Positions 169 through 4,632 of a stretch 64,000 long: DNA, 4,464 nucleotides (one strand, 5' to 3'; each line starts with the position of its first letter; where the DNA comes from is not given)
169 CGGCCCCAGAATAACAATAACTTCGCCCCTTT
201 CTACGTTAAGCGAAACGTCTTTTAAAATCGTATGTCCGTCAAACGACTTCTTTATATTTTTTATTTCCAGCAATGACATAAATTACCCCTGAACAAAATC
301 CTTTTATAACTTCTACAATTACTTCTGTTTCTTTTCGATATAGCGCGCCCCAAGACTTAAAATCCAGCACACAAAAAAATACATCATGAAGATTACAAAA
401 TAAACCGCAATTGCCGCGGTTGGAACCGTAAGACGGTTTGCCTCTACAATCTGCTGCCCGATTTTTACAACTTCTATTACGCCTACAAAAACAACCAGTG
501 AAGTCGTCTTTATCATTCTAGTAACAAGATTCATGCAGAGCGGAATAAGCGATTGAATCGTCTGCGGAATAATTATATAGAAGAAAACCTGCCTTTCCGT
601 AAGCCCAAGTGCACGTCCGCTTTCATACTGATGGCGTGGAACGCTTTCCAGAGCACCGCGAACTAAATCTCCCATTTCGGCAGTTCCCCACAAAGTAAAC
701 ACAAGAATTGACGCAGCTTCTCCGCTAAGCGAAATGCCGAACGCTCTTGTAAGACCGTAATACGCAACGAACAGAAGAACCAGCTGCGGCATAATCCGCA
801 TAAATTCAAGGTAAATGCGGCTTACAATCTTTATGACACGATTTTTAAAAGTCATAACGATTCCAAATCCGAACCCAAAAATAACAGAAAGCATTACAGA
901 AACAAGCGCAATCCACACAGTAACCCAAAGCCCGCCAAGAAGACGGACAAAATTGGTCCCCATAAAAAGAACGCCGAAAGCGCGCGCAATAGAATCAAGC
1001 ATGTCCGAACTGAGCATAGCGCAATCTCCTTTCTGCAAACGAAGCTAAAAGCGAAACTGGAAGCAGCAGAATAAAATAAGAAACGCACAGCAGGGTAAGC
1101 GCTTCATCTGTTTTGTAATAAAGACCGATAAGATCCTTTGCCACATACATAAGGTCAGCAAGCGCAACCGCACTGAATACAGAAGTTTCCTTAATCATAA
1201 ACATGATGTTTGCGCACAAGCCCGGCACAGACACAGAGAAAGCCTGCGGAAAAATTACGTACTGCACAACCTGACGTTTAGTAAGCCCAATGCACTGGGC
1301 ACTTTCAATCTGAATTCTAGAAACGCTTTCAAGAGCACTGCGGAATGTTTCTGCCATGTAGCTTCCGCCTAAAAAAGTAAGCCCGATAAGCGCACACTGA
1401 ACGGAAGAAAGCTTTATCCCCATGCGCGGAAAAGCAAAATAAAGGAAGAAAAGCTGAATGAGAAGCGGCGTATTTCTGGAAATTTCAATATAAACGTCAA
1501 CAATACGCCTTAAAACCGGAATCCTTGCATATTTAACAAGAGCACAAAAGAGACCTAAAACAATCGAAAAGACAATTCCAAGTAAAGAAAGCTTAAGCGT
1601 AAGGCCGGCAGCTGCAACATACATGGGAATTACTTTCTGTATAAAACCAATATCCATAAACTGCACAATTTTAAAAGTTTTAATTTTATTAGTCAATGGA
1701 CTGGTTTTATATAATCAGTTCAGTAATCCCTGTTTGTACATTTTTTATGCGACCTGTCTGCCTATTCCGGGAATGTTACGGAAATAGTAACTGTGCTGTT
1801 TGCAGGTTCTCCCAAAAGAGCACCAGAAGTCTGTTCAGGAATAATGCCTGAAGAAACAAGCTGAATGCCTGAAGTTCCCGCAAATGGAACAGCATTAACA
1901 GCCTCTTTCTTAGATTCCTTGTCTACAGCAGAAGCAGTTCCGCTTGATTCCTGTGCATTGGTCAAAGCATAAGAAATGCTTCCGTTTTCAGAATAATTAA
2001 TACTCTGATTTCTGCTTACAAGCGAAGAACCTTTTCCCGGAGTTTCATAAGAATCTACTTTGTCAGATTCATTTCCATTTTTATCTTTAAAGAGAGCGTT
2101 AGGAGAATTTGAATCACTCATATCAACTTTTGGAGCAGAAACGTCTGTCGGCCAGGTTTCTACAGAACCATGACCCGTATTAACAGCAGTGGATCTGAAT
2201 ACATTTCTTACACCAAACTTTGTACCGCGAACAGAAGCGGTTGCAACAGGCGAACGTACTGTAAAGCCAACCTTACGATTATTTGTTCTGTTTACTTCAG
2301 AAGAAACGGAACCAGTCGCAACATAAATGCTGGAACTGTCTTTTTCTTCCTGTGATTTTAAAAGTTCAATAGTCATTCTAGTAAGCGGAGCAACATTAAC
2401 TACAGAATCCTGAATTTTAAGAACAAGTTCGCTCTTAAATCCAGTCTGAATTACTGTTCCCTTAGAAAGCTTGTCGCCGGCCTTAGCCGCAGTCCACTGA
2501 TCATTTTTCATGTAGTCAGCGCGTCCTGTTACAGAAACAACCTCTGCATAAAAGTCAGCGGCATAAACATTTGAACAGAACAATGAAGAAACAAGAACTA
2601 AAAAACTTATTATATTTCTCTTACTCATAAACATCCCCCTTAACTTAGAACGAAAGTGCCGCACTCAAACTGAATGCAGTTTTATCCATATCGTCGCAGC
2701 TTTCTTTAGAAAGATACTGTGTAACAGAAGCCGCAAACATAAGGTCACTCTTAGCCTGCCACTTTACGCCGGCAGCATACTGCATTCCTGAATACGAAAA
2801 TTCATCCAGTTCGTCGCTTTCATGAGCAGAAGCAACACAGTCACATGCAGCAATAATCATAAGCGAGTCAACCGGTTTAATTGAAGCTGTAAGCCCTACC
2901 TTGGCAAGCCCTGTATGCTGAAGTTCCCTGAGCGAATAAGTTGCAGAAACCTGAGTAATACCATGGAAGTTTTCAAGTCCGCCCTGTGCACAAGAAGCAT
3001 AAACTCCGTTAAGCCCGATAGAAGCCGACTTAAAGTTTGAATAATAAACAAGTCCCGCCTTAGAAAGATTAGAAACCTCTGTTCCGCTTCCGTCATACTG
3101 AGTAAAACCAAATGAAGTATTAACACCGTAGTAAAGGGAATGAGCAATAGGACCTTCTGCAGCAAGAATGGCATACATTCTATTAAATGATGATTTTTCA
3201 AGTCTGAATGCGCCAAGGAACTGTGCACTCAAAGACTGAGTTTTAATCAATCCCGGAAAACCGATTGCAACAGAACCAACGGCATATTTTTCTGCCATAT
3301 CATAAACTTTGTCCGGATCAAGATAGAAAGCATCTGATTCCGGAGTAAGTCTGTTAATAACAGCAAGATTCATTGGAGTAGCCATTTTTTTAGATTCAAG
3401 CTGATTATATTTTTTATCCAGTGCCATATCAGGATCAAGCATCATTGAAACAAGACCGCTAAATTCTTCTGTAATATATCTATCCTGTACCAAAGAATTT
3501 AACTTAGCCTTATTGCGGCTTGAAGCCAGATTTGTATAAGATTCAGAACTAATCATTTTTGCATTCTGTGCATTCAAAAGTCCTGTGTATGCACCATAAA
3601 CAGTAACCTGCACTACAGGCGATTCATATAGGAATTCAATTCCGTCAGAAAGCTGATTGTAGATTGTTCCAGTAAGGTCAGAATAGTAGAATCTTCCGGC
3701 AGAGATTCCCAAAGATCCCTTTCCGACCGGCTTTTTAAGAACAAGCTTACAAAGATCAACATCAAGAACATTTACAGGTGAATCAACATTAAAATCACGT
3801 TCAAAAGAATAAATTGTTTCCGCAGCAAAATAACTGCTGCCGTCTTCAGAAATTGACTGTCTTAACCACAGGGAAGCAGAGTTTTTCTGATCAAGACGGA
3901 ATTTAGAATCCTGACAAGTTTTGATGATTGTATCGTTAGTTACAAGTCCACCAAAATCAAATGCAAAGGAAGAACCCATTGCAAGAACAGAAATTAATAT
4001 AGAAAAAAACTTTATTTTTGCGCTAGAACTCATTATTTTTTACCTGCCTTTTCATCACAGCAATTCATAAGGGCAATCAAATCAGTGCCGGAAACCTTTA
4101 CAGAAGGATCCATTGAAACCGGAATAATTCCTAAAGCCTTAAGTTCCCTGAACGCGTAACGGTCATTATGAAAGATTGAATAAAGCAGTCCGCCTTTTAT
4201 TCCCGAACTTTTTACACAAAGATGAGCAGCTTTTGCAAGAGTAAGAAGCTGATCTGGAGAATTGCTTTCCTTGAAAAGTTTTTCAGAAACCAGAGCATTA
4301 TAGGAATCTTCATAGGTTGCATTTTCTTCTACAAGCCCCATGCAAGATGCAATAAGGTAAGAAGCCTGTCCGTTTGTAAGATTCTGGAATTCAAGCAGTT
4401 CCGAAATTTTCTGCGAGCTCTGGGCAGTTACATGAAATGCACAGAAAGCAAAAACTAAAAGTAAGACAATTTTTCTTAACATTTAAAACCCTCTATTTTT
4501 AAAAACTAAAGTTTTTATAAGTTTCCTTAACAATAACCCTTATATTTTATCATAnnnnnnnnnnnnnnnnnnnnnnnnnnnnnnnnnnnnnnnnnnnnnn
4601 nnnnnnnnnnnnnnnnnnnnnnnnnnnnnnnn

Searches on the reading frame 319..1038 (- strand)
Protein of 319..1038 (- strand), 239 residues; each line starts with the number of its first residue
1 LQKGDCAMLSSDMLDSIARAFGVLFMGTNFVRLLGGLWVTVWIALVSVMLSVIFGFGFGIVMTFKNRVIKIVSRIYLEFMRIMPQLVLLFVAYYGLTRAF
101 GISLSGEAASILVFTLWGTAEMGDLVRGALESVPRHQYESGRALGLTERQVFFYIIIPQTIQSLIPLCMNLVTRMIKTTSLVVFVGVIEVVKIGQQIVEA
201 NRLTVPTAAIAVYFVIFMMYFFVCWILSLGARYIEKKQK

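Call 16: search_protein_families(library=ncbifam, proteins=[window:319-1038:-], max_evalue=0.00001)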
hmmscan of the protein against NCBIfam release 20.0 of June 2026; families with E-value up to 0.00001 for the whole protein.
window:319-1038:- (239 aa): 12 families
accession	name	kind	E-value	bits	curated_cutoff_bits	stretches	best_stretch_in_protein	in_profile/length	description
TIGR03004.1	ectoine_ehuC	equivalog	1.2e-30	107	196.95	1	33-237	7-205/214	ectoine/hydroxyectoine ABC transporter permease subunit EhuC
NF007028.0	PRK09494.1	equivalog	1.5e-26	93.6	303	1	29-238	11-216/219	glutamine ABC transporter permease GlnP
TIGR03003.1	ectoine_ehuD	equivalog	5.4e-25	88.5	205.2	1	32-219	12-199/212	ectoine/hydroxyectoine ABC transporter permease subunit EhuD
NF011680.0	PRK15100.1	equivalog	1.4e-23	83.9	300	1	33-237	15-213/222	cystine ABC transporter permease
TIGR01726.1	HEQRo_perm_3TM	subfamily_domain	2.9e-19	69.4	42.2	1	31-128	3-99/99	ABC transporter permease subunit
NF008337.0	PRK11123.1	equivalog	4.3e-19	68.9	277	1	110-228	107-227/238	arginine ABC transporter permease ArtQ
NF008336.0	PRK11122.1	equivalog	6.3e-18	65.3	248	1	30-237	5-214/222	arginine ABC transporter permease ArtM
NF011651.0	PRK15069.1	subfamily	5.3e-15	55.4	306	1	34-226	20-221/237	histidine ABC transporter permease HisM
NF011714.0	PRK15135.1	subfamily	5.4e-15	55.8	319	1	33-204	9-190/228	histidine ABC transporter permease HisQ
NF011687.0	PRK15107.1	equivalog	5.1e-13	49.4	318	1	32-219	15-211/224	glutamate/aspartate ABC transporter permease GltK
TIGR01097.1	PhnE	equivalog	2.4e-11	43.6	216.7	1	28-221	52-238/252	phosphonate ABC transporter, permease protein PhnE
NF045476.1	Opp4C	equivalog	1.3e-08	34.5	350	1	29-205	68-242/278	oligopeptide ABC transporter permease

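Call 86: find_encoding_contigs(protein=window:319-1038:-, flank=10000, max_places=6)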
Protein window:319-1038:- (239 aa): no gene with exactly this product is on record in the collection.

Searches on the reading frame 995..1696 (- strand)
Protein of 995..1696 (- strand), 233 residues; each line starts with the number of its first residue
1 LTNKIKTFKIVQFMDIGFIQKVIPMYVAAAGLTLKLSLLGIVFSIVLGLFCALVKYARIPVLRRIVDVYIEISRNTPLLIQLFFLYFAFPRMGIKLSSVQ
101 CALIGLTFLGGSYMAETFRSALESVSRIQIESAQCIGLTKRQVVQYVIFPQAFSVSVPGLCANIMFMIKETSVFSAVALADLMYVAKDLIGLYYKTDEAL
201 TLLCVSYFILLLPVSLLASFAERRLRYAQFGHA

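Call 16: search_protein_families(library=ncbifam, proteins=[window:995-1696:-], max_evalue=0.00001)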
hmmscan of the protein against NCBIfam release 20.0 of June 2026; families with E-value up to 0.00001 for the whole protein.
window:995-1696:- (233 aa): 13 families
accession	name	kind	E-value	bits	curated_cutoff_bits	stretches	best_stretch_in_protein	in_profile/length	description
TIGR03003.1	ectoine_ehuD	equivalog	1.2e-41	143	205.2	1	16-224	3-211/212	ectoine/hydroxyectoine ABC transporter permease subunit EhuD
TIGR03004.1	ectoine_ehuC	equivalog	3.9e-38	131.5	196.95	1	22-227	3-208/214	ectoine/hydroxyectoine ABC transporter permease subunit EhuC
NF011680.0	PRK15100.1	equivalog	1.5e-37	129.6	300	1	18-220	7-206/222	cystine ABC transporter permease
NF007028.0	PRK09494.1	equivalog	2.3e-33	115.9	303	1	15-226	4-217/219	glutamine ABC transporter permease GlnP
TIGR01726.1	HEQRo_perm_3TM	subfamily_domain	3.9e-29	101.1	42.2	1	23-120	2-99/99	ABC transporter permease subunit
NF008337.0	PRK11123.1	equivalog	5.9e-22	78.3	277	1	94-223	99-224/238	arginine ABC transporter permease ArtQ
NF011687.0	PRK15107.1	equivalog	6.9e-21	75.2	318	1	15-224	5-222/224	glutamate/aspartate ABC transporter permease GltK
NF011714.0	PRK15135.1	subfamily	6.4e-19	68.7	319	1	27-191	10-184/228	histidine ABC transporter permease HisQ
NF011651.0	PRK15069.1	subfamily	9.6e-19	67.7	306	1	31-225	24-229/237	histidine ABC transporter permease HisM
NF008336.0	PRK11122.1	equivalog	2.4e-18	66.6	248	1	30-224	12-214/222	arginine ABC transporter permease ArtM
TIGR00974.1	3a0107s02c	equivalog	6e-09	35.4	193.45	1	33-177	59-207/272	phosphate ABC transporter permease PstA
TIGR01097.1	PhnE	equivalog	5.5e-07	29.3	216.7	1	22-154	53-182/252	phosphonate ABC transporter, permease protein PhnE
NF008049.0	PRK10782.1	subfamily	2.9e-06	27.2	212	1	36-189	23-179/217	methionine ABC transporter permease MetI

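Call 36: find_encoding_contigs(protein=window:995-1696:-, flank=10000, max_places=5)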
Protein window:995-1696:- (233 aa): no gene with exactly this product is on record in the collection.

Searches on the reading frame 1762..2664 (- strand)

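Call 16: search_protein_families(library=ncbifam, proteins=[window:1762-2664:-], max_evalue=0.00001)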
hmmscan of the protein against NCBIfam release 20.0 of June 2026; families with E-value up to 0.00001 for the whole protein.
window:1762-2664:- (300 aa): 1 family
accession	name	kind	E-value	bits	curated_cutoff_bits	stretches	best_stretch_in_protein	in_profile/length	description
NF047849.1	Lsa33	exception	1e-09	38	420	1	21-184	10-177/310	surface adhesin Lsa33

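Call 74: search_protein_families(library=pfam, proteins=[window:1762-2664:-], max_evalue=0.001)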
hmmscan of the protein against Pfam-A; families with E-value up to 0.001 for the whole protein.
window:1762-2664:- (300 aa): 1 family
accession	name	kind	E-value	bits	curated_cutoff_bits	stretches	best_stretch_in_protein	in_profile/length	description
PF04773.18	FecR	-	7.9e-10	39.5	24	1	71-169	2-97/97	FecR protein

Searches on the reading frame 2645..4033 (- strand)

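Call 16: search_protein_families(library=ncbifam, proteins=[window:2645-4033:-], max_evalue=0.00001)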
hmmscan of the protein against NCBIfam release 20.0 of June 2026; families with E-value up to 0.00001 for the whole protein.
window:2645-4033:- (462 aa): 0 families

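Call 74: search_protein_families(library=pfam, proteins=[window:2645-4033:-], max_evalue=0.001)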
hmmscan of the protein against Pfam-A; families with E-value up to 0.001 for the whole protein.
window:2645-4033:- (462 aa): 1 family
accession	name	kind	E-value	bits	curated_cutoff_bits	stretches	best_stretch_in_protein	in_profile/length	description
PF13505.12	OMP_b-brl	-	8.8e-05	23.2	28.7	1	300-462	20-175/175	Outer membrane protein beta-barrel domain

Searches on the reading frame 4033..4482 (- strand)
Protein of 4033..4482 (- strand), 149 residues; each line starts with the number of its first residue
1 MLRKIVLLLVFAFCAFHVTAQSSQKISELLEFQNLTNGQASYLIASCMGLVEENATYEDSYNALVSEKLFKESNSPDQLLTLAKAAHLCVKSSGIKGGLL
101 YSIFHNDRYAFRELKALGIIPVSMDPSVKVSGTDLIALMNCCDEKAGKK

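Call 16: search_protein_families(library=ncbifam, proteins=[window:4033-4482:-], max_evalue=0.00001)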
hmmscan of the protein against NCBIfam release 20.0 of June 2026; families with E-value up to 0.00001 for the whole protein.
window:4033-4482:- (149 aa): 0 families

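Call 74: search_protein_families(library=pfam, proteins=[window:4033-4482:-], max_evalue=0.001)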
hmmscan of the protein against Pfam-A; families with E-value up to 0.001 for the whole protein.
window:4033-4482:- (149 aa): 0 families

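Call 85: find_encoding_contigs(protein=window:4033-4482:-, flank=10000, max_places=6)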
Protein window:4033-4482:- (149 aa): no gene with exactly this product is on record in the collection.
